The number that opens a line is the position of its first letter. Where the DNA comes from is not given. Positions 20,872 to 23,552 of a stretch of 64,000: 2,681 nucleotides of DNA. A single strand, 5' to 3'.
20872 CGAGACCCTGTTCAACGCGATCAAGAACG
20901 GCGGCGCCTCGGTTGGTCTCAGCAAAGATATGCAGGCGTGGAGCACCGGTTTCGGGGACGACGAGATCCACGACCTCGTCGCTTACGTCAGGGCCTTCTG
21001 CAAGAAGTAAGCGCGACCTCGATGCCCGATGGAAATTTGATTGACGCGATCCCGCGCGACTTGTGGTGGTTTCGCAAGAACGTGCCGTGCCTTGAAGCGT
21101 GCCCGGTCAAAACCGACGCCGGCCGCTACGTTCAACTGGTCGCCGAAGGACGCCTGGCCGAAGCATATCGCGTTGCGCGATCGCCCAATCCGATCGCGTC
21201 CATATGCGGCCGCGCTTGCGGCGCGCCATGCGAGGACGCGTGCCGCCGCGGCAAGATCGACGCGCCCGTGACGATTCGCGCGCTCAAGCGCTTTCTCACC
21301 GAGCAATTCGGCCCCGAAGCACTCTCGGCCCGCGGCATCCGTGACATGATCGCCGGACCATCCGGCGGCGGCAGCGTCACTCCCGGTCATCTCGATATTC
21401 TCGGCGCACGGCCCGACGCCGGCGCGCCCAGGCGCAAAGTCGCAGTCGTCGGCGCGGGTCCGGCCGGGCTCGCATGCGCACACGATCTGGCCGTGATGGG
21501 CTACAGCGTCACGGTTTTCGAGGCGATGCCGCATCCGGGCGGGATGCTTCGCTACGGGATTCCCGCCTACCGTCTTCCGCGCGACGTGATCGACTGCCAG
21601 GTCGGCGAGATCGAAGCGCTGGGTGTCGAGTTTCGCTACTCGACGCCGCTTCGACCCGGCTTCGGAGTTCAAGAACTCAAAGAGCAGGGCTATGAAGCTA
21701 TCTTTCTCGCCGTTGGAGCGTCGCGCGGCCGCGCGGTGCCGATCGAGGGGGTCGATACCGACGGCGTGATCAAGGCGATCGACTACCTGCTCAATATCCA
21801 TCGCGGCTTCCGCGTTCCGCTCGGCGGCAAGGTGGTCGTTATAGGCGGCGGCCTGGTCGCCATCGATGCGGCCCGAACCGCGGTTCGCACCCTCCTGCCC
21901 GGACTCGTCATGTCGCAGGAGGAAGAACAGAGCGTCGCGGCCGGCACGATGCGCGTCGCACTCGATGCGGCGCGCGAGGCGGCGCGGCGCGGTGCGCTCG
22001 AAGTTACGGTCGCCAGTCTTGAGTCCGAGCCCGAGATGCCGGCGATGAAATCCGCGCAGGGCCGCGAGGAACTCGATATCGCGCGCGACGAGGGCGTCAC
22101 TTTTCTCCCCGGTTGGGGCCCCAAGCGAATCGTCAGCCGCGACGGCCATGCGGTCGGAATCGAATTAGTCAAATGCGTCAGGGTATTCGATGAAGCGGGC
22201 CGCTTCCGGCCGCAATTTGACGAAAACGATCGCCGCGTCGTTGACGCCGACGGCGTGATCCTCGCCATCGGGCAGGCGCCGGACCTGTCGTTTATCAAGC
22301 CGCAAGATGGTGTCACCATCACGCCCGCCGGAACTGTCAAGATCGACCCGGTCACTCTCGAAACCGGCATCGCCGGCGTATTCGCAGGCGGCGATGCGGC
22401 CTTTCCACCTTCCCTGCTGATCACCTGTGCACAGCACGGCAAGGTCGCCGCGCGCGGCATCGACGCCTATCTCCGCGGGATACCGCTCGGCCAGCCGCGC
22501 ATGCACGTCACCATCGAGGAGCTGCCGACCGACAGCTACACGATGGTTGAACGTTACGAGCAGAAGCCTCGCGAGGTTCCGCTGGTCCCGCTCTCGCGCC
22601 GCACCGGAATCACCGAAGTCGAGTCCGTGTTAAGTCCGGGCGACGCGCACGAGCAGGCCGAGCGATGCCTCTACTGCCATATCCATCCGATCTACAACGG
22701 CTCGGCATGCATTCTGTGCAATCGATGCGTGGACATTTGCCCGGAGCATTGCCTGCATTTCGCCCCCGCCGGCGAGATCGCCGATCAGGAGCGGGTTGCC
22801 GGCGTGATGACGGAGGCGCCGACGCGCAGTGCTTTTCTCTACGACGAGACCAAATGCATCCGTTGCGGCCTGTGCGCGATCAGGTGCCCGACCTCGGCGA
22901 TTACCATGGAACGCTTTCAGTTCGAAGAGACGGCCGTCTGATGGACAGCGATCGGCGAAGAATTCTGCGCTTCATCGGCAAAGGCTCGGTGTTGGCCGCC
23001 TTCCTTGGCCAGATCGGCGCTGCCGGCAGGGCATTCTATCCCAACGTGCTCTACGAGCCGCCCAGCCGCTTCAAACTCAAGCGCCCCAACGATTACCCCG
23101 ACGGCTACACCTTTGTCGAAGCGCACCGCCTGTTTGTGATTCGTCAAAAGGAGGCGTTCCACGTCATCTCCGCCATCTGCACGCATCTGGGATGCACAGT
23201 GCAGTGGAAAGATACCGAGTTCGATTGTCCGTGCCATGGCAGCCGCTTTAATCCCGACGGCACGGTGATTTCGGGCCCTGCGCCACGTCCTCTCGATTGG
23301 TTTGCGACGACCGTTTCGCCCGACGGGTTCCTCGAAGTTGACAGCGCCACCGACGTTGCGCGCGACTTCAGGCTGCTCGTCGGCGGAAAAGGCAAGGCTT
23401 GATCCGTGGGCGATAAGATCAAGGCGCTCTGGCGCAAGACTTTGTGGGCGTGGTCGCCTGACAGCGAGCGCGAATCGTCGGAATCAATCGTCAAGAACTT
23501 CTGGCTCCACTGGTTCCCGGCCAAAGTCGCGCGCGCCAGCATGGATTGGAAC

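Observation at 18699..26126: Rieske/cytochrome b complex encoded with a GltD-like NAD(P)H flavoprotein, a porin and four c-type cytochromes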

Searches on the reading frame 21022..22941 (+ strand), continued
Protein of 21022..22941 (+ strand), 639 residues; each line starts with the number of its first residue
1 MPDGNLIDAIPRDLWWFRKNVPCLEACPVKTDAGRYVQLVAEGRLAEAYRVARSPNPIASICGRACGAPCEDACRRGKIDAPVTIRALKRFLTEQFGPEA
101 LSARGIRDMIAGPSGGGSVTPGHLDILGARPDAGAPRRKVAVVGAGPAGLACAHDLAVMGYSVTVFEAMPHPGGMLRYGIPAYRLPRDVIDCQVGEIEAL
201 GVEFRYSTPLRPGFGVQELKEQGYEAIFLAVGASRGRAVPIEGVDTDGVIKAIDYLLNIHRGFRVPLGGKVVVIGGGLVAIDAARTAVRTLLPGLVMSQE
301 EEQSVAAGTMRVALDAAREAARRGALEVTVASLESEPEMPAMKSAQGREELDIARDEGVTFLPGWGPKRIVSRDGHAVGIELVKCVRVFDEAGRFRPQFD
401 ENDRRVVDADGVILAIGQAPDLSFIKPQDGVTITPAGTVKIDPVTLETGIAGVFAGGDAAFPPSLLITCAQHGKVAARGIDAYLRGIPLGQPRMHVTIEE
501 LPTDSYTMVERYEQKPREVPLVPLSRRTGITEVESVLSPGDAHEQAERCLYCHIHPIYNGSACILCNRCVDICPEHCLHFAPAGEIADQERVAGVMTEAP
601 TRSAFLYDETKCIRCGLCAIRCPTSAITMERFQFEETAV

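Call 56: search_protein_families(library=pfam, proteins=[L076:1667-2266:+, L081:13124-13753:+, L086:4679-6190:+, L035:12136-14004:+, L038:14895-15560:+, L085:13772-15097:+, L025:14857-15879:-, L061:13771-15135:+, L023:5461-6141:-, L065:2773-4173:+], max_evalue=0.001)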
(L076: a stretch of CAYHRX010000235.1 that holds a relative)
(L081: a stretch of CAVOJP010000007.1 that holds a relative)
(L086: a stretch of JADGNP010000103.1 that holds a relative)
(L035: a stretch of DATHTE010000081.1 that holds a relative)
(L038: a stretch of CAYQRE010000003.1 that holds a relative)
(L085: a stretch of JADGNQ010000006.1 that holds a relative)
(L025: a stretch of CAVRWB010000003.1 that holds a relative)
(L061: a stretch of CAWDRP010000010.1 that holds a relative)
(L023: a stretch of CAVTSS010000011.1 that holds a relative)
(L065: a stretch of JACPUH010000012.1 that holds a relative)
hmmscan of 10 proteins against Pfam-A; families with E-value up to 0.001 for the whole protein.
L076:1667-2266:+ (199 aa): 3 families
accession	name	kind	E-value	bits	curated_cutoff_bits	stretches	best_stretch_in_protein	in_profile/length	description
PF13620.12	CarboxypepD_reg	-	3.9e-05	24.3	32.3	1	140-198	19-82/82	Carboxypeptidase regulatory-like domain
PF14686.12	fn3_3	-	4.1e-05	23.7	24.4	1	148-187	28-69/75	Polysaccharide lyase family 4, domain II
PF13715.12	CarbopepD_reg_2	-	0.00012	22.5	32.2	1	138-198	17-77/88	CarboxypepD_reg-like domain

L081:13124-13753:+ (209 aa): 2 families
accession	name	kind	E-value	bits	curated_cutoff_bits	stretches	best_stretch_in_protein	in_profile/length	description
PF13442.11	Cytochrome_CBB3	-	1.9e-07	31.7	27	1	107-191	6-68/68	Cytochrome C oxidase, cbb3-type, subunit III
PF02369.22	Big_1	-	1e-06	29.1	34.9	1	32-94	29-91/93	Bacterial Ig-like domain (group 1)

L086:4679-6190:+ (503 aa): 0 families

L035:12136-14004:+ (622 aa): 3 families
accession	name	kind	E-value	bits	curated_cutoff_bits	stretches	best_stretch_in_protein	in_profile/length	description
PF18764.7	nos_propeller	-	9.4e-33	112.4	30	1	418-488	1-71/71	Nitrous oxide reductase propeller repeat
PF13473.12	Cupredoxin_1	-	1.5e-09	38.2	27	1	532-621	23-104/104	Cupredoxin-like domain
PF00116.26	COX2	-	0.00074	19.9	22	0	559-615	57-113/120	Cytochrome C oxidase subunit II, periplasmic domain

L038:14895-15560:+ (221 aa): 0 families

L085:13772-15097:+ (441 aa): 0 families

L025:14857-15879:- (340 aa): 0 families

L061:13771-15135:+ (454 aa): 0 families

L023:5461-6141:- (226 aa): 4 families
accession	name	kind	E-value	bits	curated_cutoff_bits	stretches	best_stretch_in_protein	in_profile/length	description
PF00027.35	cNMP_binding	-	1.7e-21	76.4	27.5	1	33-120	2-89/89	Cyclic nucleotide-binding domain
PF13545.12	HTH_Crp_2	-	7.7e-20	71.1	27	1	152-220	1-69/70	Crp-like helix-turn-helix domain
PF00325.26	Crp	-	1.6e-05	24.9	21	1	172-203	1-32/32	Bacterial regulatory proteins, crp family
PF12802.13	MarR_2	-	0.00052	20.6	27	0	156-205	9-52/61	MarR family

L065:2773-4173:+ (466 aa): 9 families
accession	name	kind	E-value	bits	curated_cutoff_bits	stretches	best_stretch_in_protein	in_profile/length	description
PF00158.32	Sigma54_activat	-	2.7e-65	219.6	20.2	1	145-313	1-167/168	Sigma-54 interaction domain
PF00072.30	Response_reg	-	2.2e-32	111.9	30.2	1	6-114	1-109/111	Response regulator receiver domain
PF25601.1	AAA_lid_14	-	1.7e-26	92.3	27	1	319-396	1-78/87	AAA+ ATPase lid domain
PF14532.12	Sigma54_activ_2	-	4.9e-22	79.1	25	1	146-318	1-138/138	Sigma-54 interaction domain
PF07728.20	AAA_5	-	3.3e-07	30.8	22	1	171-281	2-108/139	AAA domain (dynein-related subfamily)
PF07724.20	AAA_2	-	1.1e-06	29.2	27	1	169-273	4-109/166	AAA domain (Cdc48 subfamily)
PF13191.12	AAA_16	-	4.7e-05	24.4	32.6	1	144-264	1-121/167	AAA ATPase domain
PF00004.35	AAA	-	5.9e-05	24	21.2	1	171-289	1-110/131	ATPase family associated with various cellular activities (AAA)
PF01078.27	Mg_chelatase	-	0.00022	21.1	20.3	0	225-266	91-133/207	Magnesium chelatase, subunit ChlI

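Call 69: search_protein_families(library=ncbifam, proteins=[L086:4679-6190:+, L061:13771-15135:+, L085:13772-15097:+, L076:1667-2266:+, L081:13124-13753:+, L038:14895-15560:+, L085:10994-13039:+], max_evalue=0.01)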
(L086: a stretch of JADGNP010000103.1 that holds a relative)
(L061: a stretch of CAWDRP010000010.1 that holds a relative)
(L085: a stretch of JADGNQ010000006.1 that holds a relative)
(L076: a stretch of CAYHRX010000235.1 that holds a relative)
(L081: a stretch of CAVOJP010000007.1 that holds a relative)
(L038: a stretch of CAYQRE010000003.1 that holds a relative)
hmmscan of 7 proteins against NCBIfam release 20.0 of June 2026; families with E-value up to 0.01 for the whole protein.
L086:4679-6190:+ (503 aa): 1 family
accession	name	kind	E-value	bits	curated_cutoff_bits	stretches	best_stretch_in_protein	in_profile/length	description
NF009451.0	PRK12809.1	equivalog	0.0028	16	1154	1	184-250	549-616/639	formate-dependent uric acid utilization protein YgfT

L061:13771-15135:+ (454 aa): 0 families

L085:13772-15097:+ (441 aa): 0 families

L076:1667-2266:+ (199 aa): 1 family
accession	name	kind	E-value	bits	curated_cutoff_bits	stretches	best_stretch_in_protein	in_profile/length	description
NF052345.1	S_layer_anammox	exception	0.0061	13.9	1400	1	138-198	1331-1392/1596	Kustd1514 family S-layer glycoprotein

L081:13124-13753:+ (209 aa): 2 families
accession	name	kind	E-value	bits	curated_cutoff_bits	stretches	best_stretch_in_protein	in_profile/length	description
TIGR00782.1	ccoP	equivalog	0.00016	21.1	179.95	1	84-196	82-194/285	cytochrome-c oxidase, cbb3-type subunit III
NF011054.0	PRK14486.1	equivalog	0.0014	18.2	447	1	106-193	217-289/294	putative bifunctional cbb3-type cytochrome c oxidase subunit II/cytochrome c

L038:14895-15560:+ (221 aa): 0 families

L085:10994-13039:+ (681 aa): 20 families
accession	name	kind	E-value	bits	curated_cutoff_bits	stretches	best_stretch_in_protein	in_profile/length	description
TIGR04485.1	thiosulf_SoxX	equivalog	6.4e-38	129.3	61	4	284-343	4-66/78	sulfur oxidation c-type cytochrome SoxX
NF040971.1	cytc_ExtS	equivalog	2.2e-27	96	100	3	112-348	34-258/262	selenite/tellurite reduction operon c-type cytochrome lipoprotein ExtS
NF045774.1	cytochro_C551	exception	4e-22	78.3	118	2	600-671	47-110/110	cytochrome c551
NF011055.0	PRK14487.1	subfamily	7.4e-21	74.6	218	3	303-340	108-145/212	cbb3-type cytochrome c oxidase subunit II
TIGR02603.1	CxxCH_TIGR02603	domain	9.5e-20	71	68.15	2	492-538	4-50/134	putative heme-binding domain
NF045773.1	cytochro_C550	exception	1.8e-18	66.6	125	1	277-352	53-116/118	cytochrome c550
NF050122.1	bc1_QcrC_actin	exception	3.3e-18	65.9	200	2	170-312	40-174/253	cytochrome bc1 complex diheme cytochrome c subunit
TIGR00781.1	ccoO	equivalog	3.7e-17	62.8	200.65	2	303-340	102-139/232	cytochrome-c oxidase, cbb3-type subunit II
NF011054.0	PRK14486.1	equivalog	3.6e-15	56.2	447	1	597-658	80-143/294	putative bifunctional cbb3-type cytochrome c oxidase subunit II/cytochrome c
NF011053.0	PRK14485.1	subfamily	4.4e-14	51.6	1080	2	598-654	569-627/716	putative bifunctional cbb3-type cytochrome c oxidase subunit I/II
TIGR00782.1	ccoP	equivalog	2.4e-10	40.2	179.95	1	488-624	104-235/285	cytochrome-c oxidase, cbb3-type subunit III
TIGR04494.1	c550_PedF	equivalog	4.3e-07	29.9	122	0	494-552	54-111/133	cytochrome c-550 PedF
TIGR03508.1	decahem_SO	subfamily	4.2e-06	26.4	192.2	1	83-193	3-107/258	DmsE family decaheme c-type cytochrome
NF041028.1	decahem_GSU2203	exception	7.3e-06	25.4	325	1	83-194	37-139/317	GSU2203 family decaheme c-type cytochrome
NF043008.1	Cyt550_Brdyrhiz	equivalog_domain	0.0011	19.1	240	0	249-303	3-55/131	cytochrome c-550 CycA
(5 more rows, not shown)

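Call 96: predict_structure(alignment_id=A4)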
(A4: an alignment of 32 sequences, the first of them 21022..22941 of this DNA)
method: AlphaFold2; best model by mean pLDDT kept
length: 639 residues; sequences in the alignment: 32
mean_pLDDT: 60.3   pTM: 0.55
mean pLDDT of the five models: 60.3, 59.6, 58.8, 55.6, 54.6
residues with pLDDT >= 90: 60; 70-90: 186; 50-70: 135; < 50: 258
segments of 3 or more residues with pLDDT < 50: 1-4, 25-44, 46-92, 99-129, 131-134, 170-187, 235-238, 293-314, 464-466, 500-569, 613-639
pLDDT, mean of each block of 10 residues (from residue 1): 60 58 45 45 48 38 33 28 37 48 43 32 42 65 80 78 76 36 44 67 77 82 91 54 83 63 69 81 77 46 42 49 71 82 60 80 91 90 86 73 92 72 79 76 85 82 55 81 82 54 43 36 29 31 36 35 44 58 78 63 67 45 37 45
secondary structure, 60 per line:
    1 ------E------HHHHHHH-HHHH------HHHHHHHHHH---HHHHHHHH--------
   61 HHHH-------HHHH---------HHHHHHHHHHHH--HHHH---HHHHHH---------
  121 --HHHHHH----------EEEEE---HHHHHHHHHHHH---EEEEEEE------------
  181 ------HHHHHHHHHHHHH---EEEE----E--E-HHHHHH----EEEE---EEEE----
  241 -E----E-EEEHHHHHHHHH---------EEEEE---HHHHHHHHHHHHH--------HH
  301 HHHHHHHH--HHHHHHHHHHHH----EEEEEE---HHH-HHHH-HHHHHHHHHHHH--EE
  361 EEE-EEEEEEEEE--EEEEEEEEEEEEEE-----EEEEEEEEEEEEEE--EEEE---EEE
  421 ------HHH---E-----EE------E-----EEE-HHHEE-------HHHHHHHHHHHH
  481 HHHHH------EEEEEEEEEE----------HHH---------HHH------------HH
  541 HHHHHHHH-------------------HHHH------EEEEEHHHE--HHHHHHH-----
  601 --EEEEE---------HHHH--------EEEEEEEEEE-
elements in order (helices of 4 or more, strands of 3 or more residues): H14-20 H22-25 H32-41 H45-52 H61-64 H72-75 H85-96 H99-102 H106-111 H123-128 E139-143 H147-158 E162-168 H187-199 E203-206 H216-221 E226-229 E233-236 E249-251 H252-260 E270-274 H278-290 H299-308 H311-322 E327-332 H340-343 H345-356 E359-363 E365-373 E376-389 E395-408 E411-414 E418-420 E453-455 H469-485 E492-501 H539-548 H568-571 E578-582 H589-595 E603-607 H617-620 E629-638

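Call 98: fold_search(model_id=the predicted structure, library=pdb)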
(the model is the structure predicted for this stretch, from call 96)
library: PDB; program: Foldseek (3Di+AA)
matches with E <= 10: 1982; with E <= 0.001: 620
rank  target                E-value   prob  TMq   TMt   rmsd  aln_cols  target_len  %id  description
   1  9n5u_A                9.4e-32  1.00  0.47  0.33   7.1       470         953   36  Structure of the Thermococcus sibiricus NfnABC complex (released 2025-05-07)
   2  9bov_A                1.2e-31  1.00  0.49  0.29  14.1       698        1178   30  Structure of electron bifurcating Nfn-ABC complexed with NAD from Caldicellulosiruptor saccharolyticus (released 2025-03-05)
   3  8oh5_C                5.4e-30  1.00  0.48  0.28  13.9       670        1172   28  Cryo-EM structure of the electron bifurcating transhydrogenase StnABC complex from Sporomusa Ovata (state 2) (released 2023-09-13)
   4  9n5v_A                7.1e-30  1.00  0.47  0.33   7.8       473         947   35  Structure of the NAD(H)-bound Thermococcus sibiricus NfnABC complex (released 2025-05-07)
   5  5jca_L                1.3e-27  1.00  0.48  0.62   6.8       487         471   32  NADP(H) bound NADH-dependent Ferredoxin:NADP Oxidoreductase (NfnI) from Pyrococcus furiosus (released 2017-04-12)
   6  5jfc_L                7.8e-27  1.00  0.47  0.62   6.8       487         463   31  NADH-dependent Ferredoxin:NADP Oxidoreductase (NfnI) from Pyrococcus furiosus (released 2017-04-12)
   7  5vj7_A                3.4e-26  1.00  0.47  0.63   7.0       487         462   30  Ferredoxin NADP Oxidoreductase (Xfn) (released 2017-07-19)
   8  4ylf_B                1.7e-25  1.00  0.47  0.62   8.3       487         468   30  Insights into flavin-based electron bifurcation via the NADH-dependent reduced ferredoxin-NADP oxidoreductase structur (released 2015-07-08)
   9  6s6s_E                2.3e-24  1.00  0.45  0.59  10.2       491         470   27  Structure of Azospirillum brasilense Glutamate Synthase in a4b4 oligomeric state. (released 2019-09-11)
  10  1h7w_D                1.3e-23  1.00  0.48  0.31   6.9       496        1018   22  Dihydropyrimidine dehydrogenase (DPD) from pig (released 2001-02-23)
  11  1h7x_A                1.6e-23  1.00  0.48  0.32  10.4       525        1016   22  Dihydropyrimidine dehydrogenase (DPD) from pig, ternary complex of a mutant enzyme (C671A), NADPH and 5-fluorouracil (released 2001-02-23)
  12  1h7w_B                1.8e-23  1.00  0.48  0.32   6.8       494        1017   23  Dihydropyrimidine dehydrogenase (DPD) from pig (released 2001-02-23)
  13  1gte_D                2.0e-23  1.00  0.48  0.32  10.3       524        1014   23  DIHYDROPYRIMIDINE DEHYDROGENASE (DPD) FROM PIG, BINARY COMPLEX WITH 5-IODOURACIL (released 2002-04-11)
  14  8f5w_C                2.1e-23  1.00  0.49  0.32   6.5       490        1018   23  Dihydropyrimidine Dehydrogenase (DPD) C671S Mutant Soaked with Dihydrothymine and NADPH Quasi-Anaerobically (released 2023-02-01)
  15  1gte_B                3.2e-23  1.00  0.48  0.32   7.1       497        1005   24  DIHYDROPYRIMIDINE DEHYDROGENASE (DPD) FROM PIG, BINARY COMPLEX WITH 5-IODOURACIL (released 2002-04-11)
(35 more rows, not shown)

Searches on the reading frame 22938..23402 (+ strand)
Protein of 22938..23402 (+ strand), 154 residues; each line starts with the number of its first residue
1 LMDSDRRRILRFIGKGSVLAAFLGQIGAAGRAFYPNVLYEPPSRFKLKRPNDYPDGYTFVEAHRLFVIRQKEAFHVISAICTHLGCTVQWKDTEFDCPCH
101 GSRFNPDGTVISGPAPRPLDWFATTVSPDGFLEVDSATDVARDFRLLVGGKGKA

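Call 3: search_protein_families(library=pfam, proteins=[window:22938-23402:+], max_evalue=0.01)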
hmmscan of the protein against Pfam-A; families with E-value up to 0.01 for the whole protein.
window:22938-23402:+ (154 aa): 1 family
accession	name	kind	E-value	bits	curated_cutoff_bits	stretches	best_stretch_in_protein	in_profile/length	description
PF00355.32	Rieske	-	8e-13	48.6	20.3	1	59-120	20-85/88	Rieske [2Fe-2S] domain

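Call 18: search_solved_structures(query=window:22938-23402:+, max_evalue=0.01, show_alignments=2)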
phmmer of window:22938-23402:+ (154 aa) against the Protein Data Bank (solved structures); distinct sequences matched with E-value up to 0.01: 77 (the best 60 are shown).
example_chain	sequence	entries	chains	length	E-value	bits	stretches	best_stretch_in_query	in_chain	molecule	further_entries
9rk3_A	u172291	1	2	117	1.8e-23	86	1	44-139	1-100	Similar to Rieske 2Fe-2S iron sulfur protein (Cytochrome b6-F complex)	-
9rk4_A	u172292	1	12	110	6.2e-23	84.2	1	44-147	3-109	Similar to the Rieske Protein II of bc1 complex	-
8hn2_A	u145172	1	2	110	7.8e-16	61.2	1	57-134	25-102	Cytochrome b6-f complex iron-sulfur subunit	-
7zxy_D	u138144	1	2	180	1.1e-15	60.7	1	74-144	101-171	Cytochrome b6-f complex iron-sulfur subunit 2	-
7r0w_D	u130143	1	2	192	1.2e-15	60.6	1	74-144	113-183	Rieske domain, PetC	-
2e74_D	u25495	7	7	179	2.8e-15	59.4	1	66-132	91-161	Cytochrome b6-f complex iron-sulfur subunit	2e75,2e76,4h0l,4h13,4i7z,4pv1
1vf5_D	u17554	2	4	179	2.8e-15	59.4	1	66-132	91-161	RIESKE IRON-SULFUR PROTEIN | Cytochrome b6-f complex iron-sulfur subunit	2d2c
1q90_C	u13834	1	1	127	2.4e-14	56.3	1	76-145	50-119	Cytochrome B6-F complex iron-sulfur subunit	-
2zt9_D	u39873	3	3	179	2.8e-14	56.1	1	66-121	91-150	Cytochrome b6-f complex iron-sulfur subunit 1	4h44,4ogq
3azc_A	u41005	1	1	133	4.2e-14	55.5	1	73-140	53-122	Cytochrome b6-f complex iron-sulfur subunit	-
5cxm_A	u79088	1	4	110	4.2e-12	49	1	76-132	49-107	Cytochrome b6/f complex iron-sulfur subunit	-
1rfs_A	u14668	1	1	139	7.1e-12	48.3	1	74-120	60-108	RIESKE PROTEIN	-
6rqf_L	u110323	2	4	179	1.2e-11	47.6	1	74-120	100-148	Cytochrome b6-f complex iron-sulfur subunit, chloroplastic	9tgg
7qrm_D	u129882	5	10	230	1.7e-11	47.1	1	74-120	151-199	Cytochrome b6-f complex iron-sulfur subunit, chloroplastic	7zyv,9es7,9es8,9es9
6kls_A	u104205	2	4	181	3e-10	43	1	43-119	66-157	Rieske-I iron sulfur protein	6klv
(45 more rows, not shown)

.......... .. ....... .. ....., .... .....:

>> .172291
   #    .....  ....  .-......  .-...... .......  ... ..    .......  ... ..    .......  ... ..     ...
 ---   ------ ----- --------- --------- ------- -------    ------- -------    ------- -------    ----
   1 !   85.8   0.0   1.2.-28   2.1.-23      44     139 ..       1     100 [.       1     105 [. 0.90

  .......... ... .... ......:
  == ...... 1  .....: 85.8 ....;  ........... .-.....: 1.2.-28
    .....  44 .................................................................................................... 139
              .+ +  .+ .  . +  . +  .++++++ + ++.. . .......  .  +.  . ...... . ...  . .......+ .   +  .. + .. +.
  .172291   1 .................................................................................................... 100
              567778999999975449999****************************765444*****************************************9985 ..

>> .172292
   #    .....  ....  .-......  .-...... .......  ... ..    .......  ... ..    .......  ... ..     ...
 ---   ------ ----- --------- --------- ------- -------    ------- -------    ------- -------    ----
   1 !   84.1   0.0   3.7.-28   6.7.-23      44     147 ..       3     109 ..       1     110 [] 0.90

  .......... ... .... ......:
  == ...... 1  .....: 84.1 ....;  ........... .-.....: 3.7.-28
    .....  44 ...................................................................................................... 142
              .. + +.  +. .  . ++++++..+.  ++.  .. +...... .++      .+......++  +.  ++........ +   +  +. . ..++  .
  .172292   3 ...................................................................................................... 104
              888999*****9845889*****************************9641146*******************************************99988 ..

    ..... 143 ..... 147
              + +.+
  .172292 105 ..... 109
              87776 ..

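Call 45: search_protein_families(library=ncbifam, proteins=[window:22938-23402:+], max_evalue=0.001)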
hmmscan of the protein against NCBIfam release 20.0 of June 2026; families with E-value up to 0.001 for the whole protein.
window:22938-23402:+ (154 aa): 7 families
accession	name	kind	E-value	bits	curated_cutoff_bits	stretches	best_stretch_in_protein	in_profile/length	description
NF045928.1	Cytb6fFeSPetC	equivalog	4.3e-21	75.1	250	1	75-139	102-168/179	cytochrome b6-f complex iron-sulfur subunit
NF010001.0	PRK13474.1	subfamily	6.1e-20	71.3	154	1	76-138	102-165/178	cytochrome b6-f complex iron-sulfur subunit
TIGR01416.1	Rieske_proteo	equivalog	3.2e-15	56.6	97.4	1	69-120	104-161/176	ubiquinol-cytochrome c reductase iron-sulfur subunit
NF050121.1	bc1_QcrA_actin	exception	7.1e-11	42.2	275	1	77-135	243-306/319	cytochrome bc1 complex Rieske iron-sulfur subunit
TIGR02694.1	arsenite_ox_S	equivalog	3e-07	30.4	95.65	1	77-113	54-94/129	arsenate reductase (azurin) small subunit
NF041174.1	SDX_Thmprot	equivalog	2e-05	24.7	170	1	60-108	22-74/109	sulredoxin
TIGR03171.1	soxL2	equivalog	0.00073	18.6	582.1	0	95-139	233-271/321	Rieske iron-sulfur protein SoxL2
